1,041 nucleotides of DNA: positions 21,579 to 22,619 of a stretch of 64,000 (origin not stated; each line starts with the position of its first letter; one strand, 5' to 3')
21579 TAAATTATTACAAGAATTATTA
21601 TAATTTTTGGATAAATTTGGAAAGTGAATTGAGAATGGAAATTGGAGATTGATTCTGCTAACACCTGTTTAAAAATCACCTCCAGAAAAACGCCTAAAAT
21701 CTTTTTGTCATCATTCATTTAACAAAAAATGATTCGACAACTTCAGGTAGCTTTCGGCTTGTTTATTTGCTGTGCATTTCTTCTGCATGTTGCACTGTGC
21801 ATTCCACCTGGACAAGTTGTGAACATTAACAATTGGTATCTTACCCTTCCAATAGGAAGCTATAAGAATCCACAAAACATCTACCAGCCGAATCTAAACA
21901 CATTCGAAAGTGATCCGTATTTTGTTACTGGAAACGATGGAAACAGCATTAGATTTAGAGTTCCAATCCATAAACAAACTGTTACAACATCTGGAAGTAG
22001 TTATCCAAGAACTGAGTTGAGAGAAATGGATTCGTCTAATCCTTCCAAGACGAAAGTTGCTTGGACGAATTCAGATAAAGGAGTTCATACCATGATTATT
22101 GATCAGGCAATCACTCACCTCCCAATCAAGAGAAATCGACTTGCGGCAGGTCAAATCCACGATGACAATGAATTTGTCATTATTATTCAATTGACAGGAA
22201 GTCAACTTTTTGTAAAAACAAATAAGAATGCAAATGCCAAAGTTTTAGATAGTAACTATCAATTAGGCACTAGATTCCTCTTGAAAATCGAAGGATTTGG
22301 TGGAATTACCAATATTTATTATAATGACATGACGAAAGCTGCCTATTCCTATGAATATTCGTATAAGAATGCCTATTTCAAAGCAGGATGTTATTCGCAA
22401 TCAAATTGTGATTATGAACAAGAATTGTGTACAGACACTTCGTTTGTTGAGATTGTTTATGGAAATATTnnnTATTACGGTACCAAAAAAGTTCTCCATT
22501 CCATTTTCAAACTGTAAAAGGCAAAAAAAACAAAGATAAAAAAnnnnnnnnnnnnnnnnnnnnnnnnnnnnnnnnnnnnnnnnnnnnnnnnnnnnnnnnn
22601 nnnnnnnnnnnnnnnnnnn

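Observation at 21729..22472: PL7-type alginate lyase in a eukaryotic chromosome, a candidate horizontally acquired gene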

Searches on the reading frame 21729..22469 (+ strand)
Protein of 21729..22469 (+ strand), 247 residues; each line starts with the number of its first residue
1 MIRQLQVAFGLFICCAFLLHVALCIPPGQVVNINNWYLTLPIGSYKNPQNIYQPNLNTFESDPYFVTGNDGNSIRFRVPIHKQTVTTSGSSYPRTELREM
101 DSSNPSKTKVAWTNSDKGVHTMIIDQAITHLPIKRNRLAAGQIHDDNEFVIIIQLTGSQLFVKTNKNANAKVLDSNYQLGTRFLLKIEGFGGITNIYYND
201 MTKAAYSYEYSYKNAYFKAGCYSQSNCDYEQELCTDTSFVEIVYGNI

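Call 3: search_protein_families(library=pfam, proteins=[window:21729-22469:+], max_evalue=1)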
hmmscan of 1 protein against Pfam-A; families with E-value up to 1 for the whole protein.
window:21729-22469:+ (247 aa): 1 family
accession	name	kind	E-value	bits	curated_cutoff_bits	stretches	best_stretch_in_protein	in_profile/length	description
PF08787.18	Alginate_lyase2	-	1.6e-33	116.8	29.7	1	31-231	1-211/225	Alginate lyase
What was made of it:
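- The window allele lacks 14 of 225 profile positions (call 3).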

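Call 4: search_solved_structures(query=window:21729-22469:+, max_evalue=1, show_alignments=3)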
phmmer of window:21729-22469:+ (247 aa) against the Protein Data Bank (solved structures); distinct sequences matched with E-value up to 1: 21.
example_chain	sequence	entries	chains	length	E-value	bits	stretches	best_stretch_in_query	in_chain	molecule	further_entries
5zqi_A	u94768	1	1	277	3.2e-46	161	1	25-228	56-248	Alginate lyase AlgAT5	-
1uai_A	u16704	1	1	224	6.6e-41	143.6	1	24-240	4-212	polyguluronate lyase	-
5xnr_A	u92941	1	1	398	4.2e-21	78.8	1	25-216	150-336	AlyQ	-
2cws_A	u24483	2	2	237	1.1e-12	51.2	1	26-227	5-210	alginate lyase A1-II' | Alginate lyase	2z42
2za9_A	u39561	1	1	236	3.1e-12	49.7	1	26-227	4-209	Alginate lyase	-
2zab_A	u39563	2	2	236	4e-12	49.4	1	26-227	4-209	Alginate lyase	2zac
2zaa_A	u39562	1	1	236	1.4e-11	47.6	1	26-227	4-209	Alginate lyase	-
8wok_A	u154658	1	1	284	3.1e-08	36.6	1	25-104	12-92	PL7 alignate lyase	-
8wok_B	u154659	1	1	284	3.7e-08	36.4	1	25-104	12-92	PL7 alignate lyase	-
7nde_A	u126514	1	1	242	1e-07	34.9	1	24-231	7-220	Glucuronan lyase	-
1vav_A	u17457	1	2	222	3e-06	30.1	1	33-227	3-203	Alginate lyase PA1167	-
3zpy_A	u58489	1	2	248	2.7e-05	27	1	55-224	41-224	ALGINATE LYASE, FAMILY PL7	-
4ozx_A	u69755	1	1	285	5.3e-05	26.1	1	27-103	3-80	Alginate lyase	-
5zu5_A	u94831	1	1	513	7e-05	25.6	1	27-108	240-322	alginate lyase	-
7w12_A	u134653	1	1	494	0.00098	21.9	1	27-107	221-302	Alginate lyase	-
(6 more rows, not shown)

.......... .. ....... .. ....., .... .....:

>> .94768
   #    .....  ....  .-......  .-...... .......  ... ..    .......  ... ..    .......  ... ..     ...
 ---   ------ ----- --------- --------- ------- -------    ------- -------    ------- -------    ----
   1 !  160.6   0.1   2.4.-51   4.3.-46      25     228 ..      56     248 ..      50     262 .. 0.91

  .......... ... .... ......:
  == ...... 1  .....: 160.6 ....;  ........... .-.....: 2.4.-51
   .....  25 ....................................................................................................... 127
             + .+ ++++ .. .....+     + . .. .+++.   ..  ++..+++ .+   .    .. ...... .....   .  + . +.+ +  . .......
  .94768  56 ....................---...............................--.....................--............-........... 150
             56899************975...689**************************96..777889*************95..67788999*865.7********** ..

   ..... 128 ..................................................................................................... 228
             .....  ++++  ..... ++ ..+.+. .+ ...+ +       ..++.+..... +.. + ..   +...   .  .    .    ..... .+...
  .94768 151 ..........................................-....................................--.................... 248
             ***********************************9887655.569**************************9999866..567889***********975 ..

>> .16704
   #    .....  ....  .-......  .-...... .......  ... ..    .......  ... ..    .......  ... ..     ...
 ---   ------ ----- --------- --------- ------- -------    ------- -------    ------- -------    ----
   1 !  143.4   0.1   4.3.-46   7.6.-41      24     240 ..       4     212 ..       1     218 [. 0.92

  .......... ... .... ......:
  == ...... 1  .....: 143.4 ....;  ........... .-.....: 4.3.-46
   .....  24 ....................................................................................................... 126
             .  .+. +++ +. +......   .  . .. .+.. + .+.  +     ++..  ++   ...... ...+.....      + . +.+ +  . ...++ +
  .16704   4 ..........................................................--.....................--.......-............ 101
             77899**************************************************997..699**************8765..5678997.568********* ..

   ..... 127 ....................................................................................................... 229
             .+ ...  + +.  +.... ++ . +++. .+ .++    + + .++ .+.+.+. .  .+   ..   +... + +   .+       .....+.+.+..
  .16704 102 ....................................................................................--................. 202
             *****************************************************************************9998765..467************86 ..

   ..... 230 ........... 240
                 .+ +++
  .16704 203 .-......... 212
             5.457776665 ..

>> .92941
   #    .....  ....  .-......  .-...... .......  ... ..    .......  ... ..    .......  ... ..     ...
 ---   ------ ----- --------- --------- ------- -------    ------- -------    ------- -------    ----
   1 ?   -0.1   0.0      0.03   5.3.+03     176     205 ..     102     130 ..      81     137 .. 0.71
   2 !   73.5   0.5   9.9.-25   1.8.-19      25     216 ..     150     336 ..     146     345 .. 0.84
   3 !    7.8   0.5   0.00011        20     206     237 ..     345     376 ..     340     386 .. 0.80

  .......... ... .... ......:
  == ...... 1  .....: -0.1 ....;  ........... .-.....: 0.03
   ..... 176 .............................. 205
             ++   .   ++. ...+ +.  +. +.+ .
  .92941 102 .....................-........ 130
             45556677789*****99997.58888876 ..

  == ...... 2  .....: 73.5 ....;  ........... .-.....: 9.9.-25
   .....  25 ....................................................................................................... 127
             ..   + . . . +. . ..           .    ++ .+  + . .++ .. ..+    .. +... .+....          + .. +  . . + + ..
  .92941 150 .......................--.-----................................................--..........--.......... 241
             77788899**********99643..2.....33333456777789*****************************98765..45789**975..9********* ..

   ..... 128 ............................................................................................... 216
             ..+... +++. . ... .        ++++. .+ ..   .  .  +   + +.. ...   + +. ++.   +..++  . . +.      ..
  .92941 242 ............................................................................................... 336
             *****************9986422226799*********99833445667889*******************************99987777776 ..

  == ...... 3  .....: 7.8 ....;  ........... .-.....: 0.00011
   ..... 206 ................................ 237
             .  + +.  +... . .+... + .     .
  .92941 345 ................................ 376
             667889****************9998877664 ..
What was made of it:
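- On Polysaccharide lyase family 7 (Pfam PF08787 Alginate_lyase2): 116.8 bits against a cut-off of 29.7, E = 1.6e-33 (call 3); PDB PL7 hits down to 3e-46 (call 4)
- Checked: It matches Pfam PF08787 Alginate_lyase2 (the PL7 family) at E = 1.6e-33, 116.8 bits against a gathering cut-off of 29.7 (call 3), and matches solved PL7 lyases at E = 3e-46 (AlgAT5, 5zqi) and 7e-41 (ALY-1, 1uai) (call 4).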

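Call 10: find_homologous_proteins(query=window:21729-22469:+, max_evalue=0.00001)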
Query window:21729-22469:+ (247 aa): 2503 proteins with E <= 0.00001 among 2775 candidates; the best 120 are listed.
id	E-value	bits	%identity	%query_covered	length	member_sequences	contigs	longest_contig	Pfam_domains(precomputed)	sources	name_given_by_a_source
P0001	2.2e-166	569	100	100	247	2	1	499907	PF08787.19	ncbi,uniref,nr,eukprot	ncbi:predicted protein [Naegleria gruberi]|uniref:Predicted protein n=1 Tax=Naegleria gruberi TaxID=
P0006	6.6e-82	293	56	96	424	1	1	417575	PF08787.19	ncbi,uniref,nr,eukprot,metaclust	ncbi:predicted protein [Naegleria gruberi]|uniref:Predicted protein n=1 Tax=Naegleria gruberi TaxID=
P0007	1.8e-71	259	53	95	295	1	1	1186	PF08787.19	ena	-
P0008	3.4e-63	231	45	98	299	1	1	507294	PF08787.19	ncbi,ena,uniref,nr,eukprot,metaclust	ncbi:predicted protein [Naegleria gruberi]|uniref:Predicted protein n=1 Tax=Naegleria gruberi TaxID=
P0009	6.3e-59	217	47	95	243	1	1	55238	PF08787.19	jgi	jgi:hypothetical protein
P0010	3.0e-58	215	50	89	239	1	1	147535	PF08787.19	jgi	jgi:hypothetical protein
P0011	6.5e-57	211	44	97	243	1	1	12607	PF08787.19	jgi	jgi:hypothetical protein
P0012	1.8e-56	209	46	97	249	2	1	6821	PF08787.19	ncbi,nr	ncbi:MAG: polysaccharide lyase family 7 protein [Candidatus Levybacteria bacterium]|nr:polysaccharid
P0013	5.3e-56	208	48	88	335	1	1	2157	PF08787.19,PF01476.27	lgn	-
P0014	1.1e-55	207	48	90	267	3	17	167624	PF08787.19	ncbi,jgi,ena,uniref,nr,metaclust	ncbi:hypothetical protein A2617_03365 [Candidatus Daviesbacteria bacterium RIFOXYD1_FULL_41_10]|unir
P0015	1.7e-55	206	49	80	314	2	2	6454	PF08787.19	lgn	-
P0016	1.7e-55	206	45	89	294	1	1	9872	PF08787.19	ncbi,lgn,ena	-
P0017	1.9e-55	206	47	87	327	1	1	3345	PF08787.19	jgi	jgi:hypothetical protein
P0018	4.2e-55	205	49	89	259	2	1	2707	PF08787.19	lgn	-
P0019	4.3e-55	205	48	89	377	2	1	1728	PF08787.19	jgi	jgi:hypothetical protein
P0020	4.6e-55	205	47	89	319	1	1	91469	PF08787.19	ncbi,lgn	-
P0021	7.8e-55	204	48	88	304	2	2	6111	PF08787.19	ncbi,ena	-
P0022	7.9e-55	204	47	89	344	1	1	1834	PF08787.19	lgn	-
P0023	1.9e-54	203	48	88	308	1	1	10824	PF08787.19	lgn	-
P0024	4.1e-54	202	45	94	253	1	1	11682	PF08787.19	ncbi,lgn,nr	ncbi:polysaccharide lyase family 7 protein [Candidatus Roizmanbacteria bacterium]|nr:polysaccharide 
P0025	7.6e-54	201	48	89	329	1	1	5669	PF08787.19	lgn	-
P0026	1.1e-53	200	47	88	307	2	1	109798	PF08787.19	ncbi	-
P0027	1.4e-53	200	45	89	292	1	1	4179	PF08787.19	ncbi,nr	ncbi:MAG: polysaccharide lyase family 7 protein [Candidatus Levybacteria bacterium]|nr:polysaccharid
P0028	1.6e-53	200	46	90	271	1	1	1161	PF08787.19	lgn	-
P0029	1.7e-53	200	47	88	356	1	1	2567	PF08787.19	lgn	-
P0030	1.7e-53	200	47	88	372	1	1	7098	PF08787.19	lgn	-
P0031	2.0e-53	199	43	95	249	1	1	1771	PF08787.19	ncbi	-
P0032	2.3e-53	199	46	91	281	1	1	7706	PF08787.19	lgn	-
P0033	2.6e-53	199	48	88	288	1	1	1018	PF08787.19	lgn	-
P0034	2.9e-53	199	45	90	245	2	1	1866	PF08787.19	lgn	-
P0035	3.4e-53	199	45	88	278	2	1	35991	PF08787.19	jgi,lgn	-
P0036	4.5e-53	198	47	89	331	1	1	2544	PF08787.19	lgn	-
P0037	4.9e-53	198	44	88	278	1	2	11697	PF08787.19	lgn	-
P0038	6.0e-53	198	46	88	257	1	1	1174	PF08787.19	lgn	-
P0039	7.2e-53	198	47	88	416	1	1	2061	PF08787.19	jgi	jgi:hypothetical protein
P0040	1.1e-52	197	47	88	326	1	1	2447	PF08787.19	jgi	jgi:hypothetical protein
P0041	1.6e-52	196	45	88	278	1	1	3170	PF08787.19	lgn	-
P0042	1.8e-52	196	46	88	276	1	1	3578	PF08787.19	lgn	-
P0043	1.9e-52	196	47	88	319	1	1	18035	PF08787.19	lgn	-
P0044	2.2e-52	196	45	89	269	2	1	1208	PF08787.19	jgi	jgi:hypothetical protein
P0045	3.8e-52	195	48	88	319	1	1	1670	PF08787.19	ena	-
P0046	4.9e-52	195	44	89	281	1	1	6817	PF08787.19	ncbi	-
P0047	5.5e-52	195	47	88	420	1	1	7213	PF08787.19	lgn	-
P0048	5.6e-52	195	45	88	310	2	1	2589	PF08787.19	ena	-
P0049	6.4e-52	195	45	88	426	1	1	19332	PF08787.19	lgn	-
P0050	6.5e-52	194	46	89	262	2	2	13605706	PF08787.19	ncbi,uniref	ncbi:polysaccharide lyase family 7 protein [Pendulispora rubella]|uniref:Polysaccharide lyase family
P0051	6.6e-52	194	46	87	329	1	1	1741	PF08787.19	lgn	-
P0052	6.6e-52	194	49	89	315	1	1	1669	PF08787.19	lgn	-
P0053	7.8e-52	194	43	88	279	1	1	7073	PF08787.19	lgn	-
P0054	7.9e-52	194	46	89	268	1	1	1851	PF08787.19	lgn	-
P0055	1.2e-51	194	46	88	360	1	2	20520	PF08787.19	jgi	jgi:hypothetical protein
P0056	1.3e-51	194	45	88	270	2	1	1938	PF08787.19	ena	-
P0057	1.4e-51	193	44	89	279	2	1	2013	PF08787.19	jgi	jgi:hypothetical protein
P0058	1.8e-51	193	46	88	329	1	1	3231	PF08787.19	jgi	jgi:hypothetical protein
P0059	1.8e-51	193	45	88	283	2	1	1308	PF08787.19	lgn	-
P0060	1.9e-51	193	46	88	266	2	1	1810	PF08787.19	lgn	-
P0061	2.1e-51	193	45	88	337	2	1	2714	PF08787.19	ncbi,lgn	-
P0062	2.4e-51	193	45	89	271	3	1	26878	PF08787.19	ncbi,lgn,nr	ncbi:MAG: polysaccharide lyase family 7 protein [bacterium]|nr:polysaccharide lyase family 7 protein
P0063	2.4e-51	193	46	88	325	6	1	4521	PF08787.19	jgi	-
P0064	2.4e-51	193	44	91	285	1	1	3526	PF08787.19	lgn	-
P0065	2.5e-51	193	46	89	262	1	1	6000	PF08787.19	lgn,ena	-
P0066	2.6e-51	193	45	88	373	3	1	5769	PF08787.19,PF01476.27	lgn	-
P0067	2.7e-51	192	45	92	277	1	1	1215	PF08787.19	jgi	jgi:hypothetical protein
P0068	3.1e-51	192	46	88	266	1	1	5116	PF08787.19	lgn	-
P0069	3.2e-51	192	46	88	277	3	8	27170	PF08787.19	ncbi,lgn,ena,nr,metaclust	ncbi:hypothetical protein A3C98_01325 [Candidatus Roizmanbacteria bacterium RIFCSPHIGHO2_02_FULL_37_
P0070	3.5e-51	192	44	88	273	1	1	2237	PF08787.19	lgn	-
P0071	3.6e-51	192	47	89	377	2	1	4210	PF08787.19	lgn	-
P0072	3.7e-51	192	45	89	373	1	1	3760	PF00404.25,PF08787.19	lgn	-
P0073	4.2e-51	192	44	89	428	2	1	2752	PF08787.19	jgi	-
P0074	4.3e-51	192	47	89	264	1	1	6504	PF08787.19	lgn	-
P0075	5.0e-51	192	46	87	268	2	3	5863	PF08787.19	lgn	-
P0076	5.4e-51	191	47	85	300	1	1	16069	PF08787.19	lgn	-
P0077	6.5e-51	191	45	88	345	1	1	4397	PF08787.19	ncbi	-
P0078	6.7e-51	191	45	88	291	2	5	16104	PF08787.19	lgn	-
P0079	7.3e-51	191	43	90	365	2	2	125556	PF00754.32,PF08787.19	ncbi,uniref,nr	ncbi:polysaccharide lyase family 7 protein [Streptomyces lomondensis]|uniref:Alginate lyase n=1 Tax=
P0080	7.7e-51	191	44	88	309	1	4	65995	PF08787.19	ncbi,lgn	-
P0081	7.9e-51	191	41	94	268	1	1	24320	PF08787.19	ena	-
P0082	8.0e-51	191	45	88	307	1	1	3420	PF08787.19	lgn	-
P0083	8.4e-51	191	42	87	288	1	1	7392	PF08787.19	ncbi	-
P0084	8.5e-51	191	44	89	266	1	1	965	PF08787.19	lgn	-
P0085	8.7e-51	191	46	88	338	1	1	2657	PF08787.19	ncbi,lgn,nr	ncbi:polysaccharide lyase family 7 protein [Candidatus Roizmanbacteria bacterium]|nr:polysaccharide 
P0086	1.2e-50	190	45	88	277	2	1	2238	PF08787.19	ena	-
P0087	1.3e-50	190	45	89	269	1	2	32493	PF08787.19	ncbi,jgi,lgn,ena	-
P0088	1.5e-50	190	44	88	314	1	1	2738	PF08787.19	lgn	-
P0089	1.6e-50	190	44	88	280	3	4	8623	PF08787.19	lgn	-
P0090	1.6e-50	190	45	89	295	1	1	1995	PF08787.19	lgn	-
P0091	1.7e-50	190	44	89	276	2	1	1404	PF08787.19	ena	-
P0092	1.7e-50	190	45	89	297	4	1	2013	PF08787.19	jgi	-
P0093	1.7e-50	190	43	89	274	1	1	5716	PF08787.19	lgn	-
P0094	1.8e-50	190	43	88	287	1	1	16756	PF08787.19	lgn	-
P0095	1.8e-50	190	45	88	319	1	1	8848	PF08787.19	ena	-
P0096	1.9e-50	190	45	88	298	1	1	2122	PF08787.19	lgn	-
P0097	2.0e-50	190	46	87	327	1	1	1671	PF08787.19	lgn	-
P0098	2.0e-50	190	43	89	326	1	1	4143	PF08787.19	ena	-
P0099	2.2e-50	189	45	87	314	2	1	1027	PF08787.19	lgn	-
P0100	2.5e-50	189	44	87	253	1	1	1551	PF08787.19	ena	-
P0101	2.7e-50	189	44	89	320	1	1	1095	PF08787.19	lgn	-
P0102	2.8e-50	189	41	88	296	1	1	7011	PF08787.19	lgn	-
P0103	3.6e-50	189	45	87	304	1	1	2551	PF08787.19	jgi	jgi:hypothetical protein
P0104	4.0e-50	189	44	88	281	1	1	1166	PF08787.19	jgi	-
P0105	4.0e-50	189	44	88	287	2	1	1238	PF08787.19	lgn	-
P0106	4.7e-50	188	44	88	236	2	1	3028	PF08787.19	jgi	-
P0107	5.2e-50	188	42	90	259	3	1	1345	PF08787.19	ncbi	-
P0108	6.1e-50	188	42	90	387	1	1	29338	PF00754.32,PF22633.4,PF08787.19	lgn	-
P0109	6.2e-50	188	44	88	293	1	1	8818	PF08787.19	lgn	-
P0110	6.5e-50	188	44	88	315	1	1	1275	PF08787.19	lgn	-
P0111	8.4e-50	188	40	97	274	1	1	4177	PF08787.19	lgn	-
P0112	1.0e-49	187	44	88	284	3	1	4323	PF08787.19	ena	-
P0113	1.1e-49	187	44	91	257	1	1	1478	PF08787.19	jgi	jgi:hypothetical protein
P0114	1.2e-49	187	46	80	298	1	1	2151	PF08787.19,PF01476.27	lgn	-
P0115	1.4e-49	187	45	88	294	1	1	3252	PF08787.19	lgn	-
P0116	1.4e-49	187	44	88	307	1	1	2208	PF08787.19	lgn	-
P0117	1.5e-49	187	43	88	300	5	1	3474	PF08787.19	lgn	-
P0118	2.2e-49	186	44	89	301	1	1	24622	PF08787.19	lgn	-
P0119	2.4e-49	186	45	88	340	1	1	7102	PF08787.19,PF01476.27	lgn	-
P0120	2.4e-49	186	43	88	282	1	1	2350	PF08787.19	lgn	-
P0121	2.8e-49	186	42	89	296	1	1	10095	PF08787.19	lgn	-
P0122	2.9e-49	186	47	85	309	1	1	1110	PF08787.19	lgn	-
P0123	3.1e-49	186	43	88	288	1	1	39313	PF08787.19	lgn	-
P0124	3.5e-49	186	43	88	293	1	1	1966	PF08787.19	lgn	-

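Call 14: find_encoding_contigs(protein=P0002, flank=5000, max_places=4)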
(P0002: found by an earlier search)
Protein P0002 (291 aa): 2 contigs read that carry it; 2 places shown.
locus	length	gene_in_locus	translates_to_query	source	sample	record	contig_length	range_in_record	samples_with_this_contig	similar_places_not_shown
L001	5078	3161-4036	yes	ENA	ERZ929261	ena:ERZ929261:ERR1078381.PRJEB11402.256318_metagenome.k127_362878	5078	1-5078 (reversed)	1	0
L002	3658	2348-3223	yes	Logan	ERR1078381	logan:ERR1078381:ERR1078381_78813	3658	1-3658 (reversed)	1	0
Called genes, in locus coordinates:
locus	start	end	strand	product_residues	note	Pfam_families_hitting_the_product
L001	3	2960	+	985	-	?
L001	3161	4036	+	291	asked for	PF08787:Alginate_lyase2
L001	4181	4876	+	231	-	-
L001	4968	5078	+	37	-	?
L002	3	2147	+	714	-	?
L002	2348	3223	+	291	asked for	PF08787:Alginate_lyase2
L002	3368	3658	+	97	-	?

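Call 15: find_encoding_contigs(protein=P0010, flank=8000, max_places=3)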
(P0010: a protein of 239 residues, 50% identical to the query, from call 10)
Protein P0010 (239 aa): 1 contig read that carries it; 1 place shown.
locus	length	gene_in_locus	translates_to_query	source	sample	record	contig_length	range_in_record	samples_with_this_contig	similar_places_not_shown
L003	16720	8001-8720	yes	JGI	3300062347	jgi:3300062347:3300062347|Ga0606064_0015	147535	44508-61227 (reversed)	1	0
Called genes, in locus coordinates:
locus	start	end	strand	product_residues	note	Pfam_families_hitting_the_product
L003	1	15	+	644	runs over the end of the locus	PF00069:Pkinase, PF07714:PK_Tyr_Ser-Thr, PF00069:Pkinase, PF07714:PK_Tyr_Ser-Thr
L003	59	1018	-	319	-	-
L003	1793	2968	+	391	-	-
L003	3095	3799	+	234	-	-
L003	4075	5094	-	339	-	PF12569:NatA_aux_su (faint), PF07719:TPR_2 (faint), PF13176:TPR_7 (faint), PF13371:TPR_9 (faint), PF13181:TPR_8 (weak), PF13414:TPR_11, PF12895:ANAPC3 (weak), PF00515:TPR_1 (weak), +7 more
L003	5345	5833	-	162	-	PF12937:F-box-like (faint)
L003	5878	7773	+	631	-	-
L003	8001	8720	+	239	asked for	PF08787:Alginate_lyase2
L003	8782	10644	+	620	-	-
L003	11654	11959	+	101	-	-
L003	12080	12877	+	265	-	-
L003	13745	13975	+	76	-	-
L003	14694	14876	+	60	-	-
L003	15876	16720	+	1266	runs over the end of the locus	PF00656:Peptidase_C14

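Call 16: find_encoding_contigs(protein=P0009, flank=8000, max_places=3)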
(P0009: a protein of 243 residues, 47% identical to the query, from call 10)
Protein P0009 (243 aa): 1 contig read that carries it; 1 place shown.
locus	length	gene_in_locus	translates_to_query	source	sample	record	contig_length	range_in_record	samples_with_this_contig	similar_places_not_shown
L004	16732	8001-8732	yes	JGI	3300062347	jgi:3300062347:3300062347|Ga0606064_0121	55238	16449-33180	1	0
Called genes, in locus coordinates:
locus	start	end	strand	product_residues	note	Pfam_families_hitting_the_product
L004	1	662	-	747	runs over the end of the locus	PF00211:Guanylate_cyc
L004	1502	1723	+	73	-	-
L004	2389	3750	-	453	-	-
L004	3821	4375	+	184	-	PF15001:AP-5_subunit_s1 (weak)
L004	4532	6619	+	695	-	PF13432:TPR_16, PF13414:TPR_11, PF00515:TPR_1, PF07719:TPR_2 (weak), PF13414:TPR_11 (weak), PF00515:TPR_1 (weak), PF13181:TPR_8 (weak), PF00515:TPR_1, +18 more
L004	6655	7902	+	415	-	PF26192:RNF157-like_N, PF13920:zf-C3HC4_3, PF14447:Prok-RING_4 (weak)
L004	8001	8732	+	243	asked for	PF08787:Alginate_lyase2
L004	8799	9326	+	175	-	PF00355:Rieske, PF13806:Rieske_2, PF22543:Rieske_4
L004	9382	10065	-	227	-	PF00615:RGS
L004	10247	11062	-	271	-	PF01852:START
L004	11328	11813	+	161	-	-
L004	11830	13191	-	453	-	PF00067:p450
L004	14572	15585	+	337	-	PF00412:LIM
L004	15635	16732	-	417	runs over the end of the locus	-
